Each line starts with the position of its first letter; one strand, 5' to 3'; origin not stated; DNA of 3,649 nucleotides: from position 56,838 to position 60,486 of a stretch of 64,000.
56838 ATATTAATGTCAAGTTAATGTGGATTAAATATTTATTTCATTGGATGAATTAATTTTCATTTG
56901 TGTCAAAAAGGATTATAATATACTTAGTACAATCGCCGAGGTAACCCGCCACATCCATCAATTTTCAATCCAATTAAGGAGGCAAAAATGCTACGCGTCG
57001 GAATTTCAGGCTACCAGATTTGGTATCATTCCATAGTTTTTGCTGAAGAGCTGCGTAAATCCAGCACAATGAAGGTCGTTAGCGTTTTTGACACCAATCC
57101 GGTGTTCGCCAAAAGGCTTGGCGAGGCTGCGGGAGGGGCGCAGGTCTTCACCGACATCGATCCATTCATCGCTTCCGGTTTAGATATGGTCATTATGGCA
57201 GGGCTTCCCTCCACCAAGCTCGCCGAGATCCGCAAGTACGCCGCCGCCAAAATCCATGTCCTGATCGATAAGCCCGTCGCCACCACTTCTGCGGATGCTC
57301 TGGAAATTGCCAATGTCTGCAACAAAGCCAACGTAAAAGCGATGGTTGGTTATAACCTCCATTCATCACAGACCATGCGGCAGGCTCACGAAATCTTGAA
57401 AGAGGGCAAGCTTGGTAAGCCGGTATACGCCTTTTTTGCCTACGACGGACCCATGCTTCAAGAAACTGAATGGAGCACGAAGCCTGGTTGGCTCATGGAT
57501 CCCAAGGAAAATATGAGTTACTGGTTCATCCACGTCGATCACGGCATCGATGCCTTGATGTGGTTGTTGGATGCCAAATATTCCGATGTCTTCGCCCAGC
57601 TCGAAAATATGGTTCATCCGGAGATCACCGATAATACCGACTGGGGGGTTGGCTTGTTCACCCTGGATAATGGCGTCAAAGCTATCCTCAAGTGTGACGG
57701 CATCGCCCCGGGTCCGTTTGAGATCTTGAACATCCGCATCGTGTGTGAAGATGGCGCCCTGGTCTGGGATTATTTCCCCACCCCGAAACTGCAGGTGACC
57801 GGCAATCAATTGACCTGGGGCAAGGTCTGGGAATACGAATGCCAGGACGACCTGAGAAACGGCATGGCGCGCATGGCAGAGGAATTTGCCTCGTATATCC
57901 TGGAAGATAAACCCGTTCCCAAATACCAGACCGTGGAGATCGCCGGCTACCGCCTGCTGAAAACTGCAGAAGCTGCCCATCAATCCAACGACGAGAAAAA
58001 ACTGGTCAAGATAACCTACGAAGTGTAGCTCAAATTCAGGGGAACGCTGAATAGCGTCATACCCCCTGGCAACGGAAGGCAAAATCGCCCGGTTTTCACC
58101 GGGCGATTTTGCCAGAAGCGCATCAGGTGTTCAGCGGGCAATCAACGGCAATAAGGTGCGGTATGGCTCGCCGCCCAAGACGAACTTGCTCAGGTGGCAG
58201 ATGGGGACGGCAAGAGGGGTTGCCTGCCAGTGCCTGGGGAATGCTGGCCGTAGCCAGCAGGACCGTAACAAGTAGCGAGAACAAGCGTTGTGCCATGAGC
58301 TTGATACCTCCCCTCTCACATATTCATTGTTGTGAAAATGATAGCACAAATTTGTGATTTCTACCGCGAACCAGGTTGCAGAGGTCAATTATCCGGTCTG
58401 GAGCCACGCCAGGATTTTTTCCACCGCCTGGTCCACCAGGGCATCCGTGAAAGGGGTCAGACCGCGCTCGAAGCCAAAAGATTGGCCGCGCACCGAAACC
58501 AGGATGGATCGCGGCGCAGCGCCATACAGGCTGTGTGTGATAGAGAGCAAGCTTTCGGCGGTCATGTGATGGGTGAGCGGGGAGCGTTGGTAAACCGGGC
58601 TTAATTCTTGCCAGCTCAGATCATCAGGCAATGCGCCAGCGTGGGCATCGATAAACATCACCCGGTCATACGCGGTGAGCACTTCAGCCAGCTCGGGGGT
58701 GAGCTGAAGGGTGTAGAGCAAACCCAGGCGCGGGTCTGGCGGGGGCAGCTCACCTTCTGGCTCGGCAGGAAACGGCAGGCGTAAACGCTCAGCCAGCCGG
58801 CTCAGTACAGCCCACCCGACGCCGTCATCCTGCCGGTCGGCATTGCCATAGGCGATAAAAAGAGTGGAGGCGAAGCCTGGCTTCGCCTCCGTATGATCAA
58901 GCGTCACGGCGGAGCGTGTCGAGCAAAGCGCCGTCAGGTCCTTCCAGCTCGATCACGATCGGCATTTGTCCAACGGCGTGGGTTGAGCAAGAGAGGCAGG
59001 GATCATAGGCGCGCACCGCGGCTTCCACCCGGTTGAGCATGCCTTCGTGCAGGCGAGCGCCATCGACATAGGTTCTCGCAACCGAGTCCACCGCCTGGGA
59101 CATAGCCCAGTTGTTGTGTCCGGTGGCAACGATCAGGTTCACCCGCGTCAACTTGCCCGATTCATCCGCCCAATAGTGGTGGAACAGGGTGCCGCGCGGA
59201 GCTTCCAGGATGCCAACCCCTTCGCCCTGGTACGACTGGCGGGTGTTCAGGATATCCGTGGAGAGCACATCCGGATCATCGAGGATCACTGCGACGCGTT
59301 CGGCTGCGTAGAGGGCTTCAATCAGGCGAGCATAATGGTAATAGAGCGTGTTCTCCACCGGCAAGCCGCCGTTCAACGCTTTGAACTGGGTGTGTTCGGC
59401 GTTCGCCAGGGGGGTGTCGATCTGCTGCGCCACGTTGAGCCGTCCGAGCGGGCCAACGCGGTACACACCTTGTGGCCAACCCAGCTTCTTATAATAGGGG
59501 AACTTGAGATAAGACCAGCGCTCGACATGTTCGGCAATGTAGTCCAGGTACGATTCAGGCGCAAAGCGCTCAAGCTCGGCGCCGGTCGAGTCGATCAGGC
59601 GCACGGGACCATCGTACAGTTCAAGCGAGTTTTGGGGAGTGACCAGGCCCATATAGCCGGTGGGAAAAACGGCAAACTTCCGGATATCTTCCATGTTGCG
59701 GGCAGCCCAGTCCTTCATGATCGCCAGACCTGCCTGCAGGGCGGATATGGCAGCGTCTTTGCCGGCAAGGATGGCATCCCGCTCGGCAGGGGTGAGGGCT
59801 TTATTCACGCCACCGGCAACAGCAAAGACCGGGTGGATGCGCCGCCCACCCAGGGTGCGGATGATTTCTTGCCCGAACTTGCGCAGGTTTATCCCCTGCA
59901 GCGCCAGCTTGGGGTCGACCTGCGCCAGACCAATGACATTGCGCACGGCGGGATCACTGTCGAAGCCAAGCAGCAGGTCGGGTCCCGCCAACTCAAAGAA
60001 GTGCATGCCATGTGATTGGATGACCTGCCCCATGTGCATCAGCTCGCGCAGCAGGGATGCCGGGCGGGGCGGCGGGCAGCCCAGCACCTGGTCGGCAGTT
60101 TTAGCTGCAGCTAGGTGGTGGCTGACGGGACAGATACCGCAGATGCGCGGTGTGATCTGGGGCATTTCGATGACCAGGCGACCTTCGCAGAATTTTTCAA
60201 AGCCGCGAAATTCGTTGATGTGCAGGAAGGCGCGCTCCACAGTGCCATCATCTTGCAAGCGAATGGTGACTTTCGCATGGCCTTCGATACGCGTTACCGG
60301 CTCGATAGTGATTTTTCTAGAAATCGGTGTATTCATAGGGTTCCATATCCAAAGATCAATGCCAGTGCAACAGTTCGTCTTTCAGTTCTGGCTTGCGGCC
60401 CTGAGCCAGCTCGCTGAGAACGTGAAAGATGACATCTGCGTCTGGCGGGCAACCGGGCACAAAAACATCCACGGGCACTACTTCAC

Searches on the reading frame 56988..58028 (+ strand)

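Call 52: search_protein_families(library=pfam, proteins=[window:56988-58028:+], max_evalue=0.001)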
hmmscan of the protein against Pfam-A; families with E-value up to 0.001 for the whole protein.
window:56988-58028:+ (346 aa): 3 families
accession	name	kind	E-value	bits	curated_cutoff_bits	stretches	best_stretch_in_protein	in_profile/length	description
PF22725.1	GFO_IDH_MocA_C3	-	7.4e-15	55.5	27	1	130-258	1-123/124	GFO/IDH/MocA C-terminal domain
PF01408.29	GFO_IDH_MocA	-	1.3e-11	45.7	24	1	3-122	2-120/120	Oxidoreductase family, NAD-binding Rossmann fold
PF02894.22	GFO_IDH_MocA_C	-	8.9e-05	22.8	22.9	1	135-341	2-217/218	Oxidoreductase family, C-terminal alpha/beta domain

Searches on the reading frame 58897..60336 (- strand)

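Call 52: search_protein_families(library=pfam, proteins=[window:58897-60336:-], max_evalue=0.001)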
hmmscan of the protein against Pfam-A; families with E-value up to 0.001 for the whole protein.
window:58897-60336:- (479 aa): 1 family
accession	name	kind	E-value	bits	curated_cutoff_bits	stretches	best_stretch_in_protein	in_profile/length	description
PF00374.24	NiFeSe_Hases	-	1.4e-30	107.1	25.8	2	44-120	1-77/508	Nickel-dependent hydrogenase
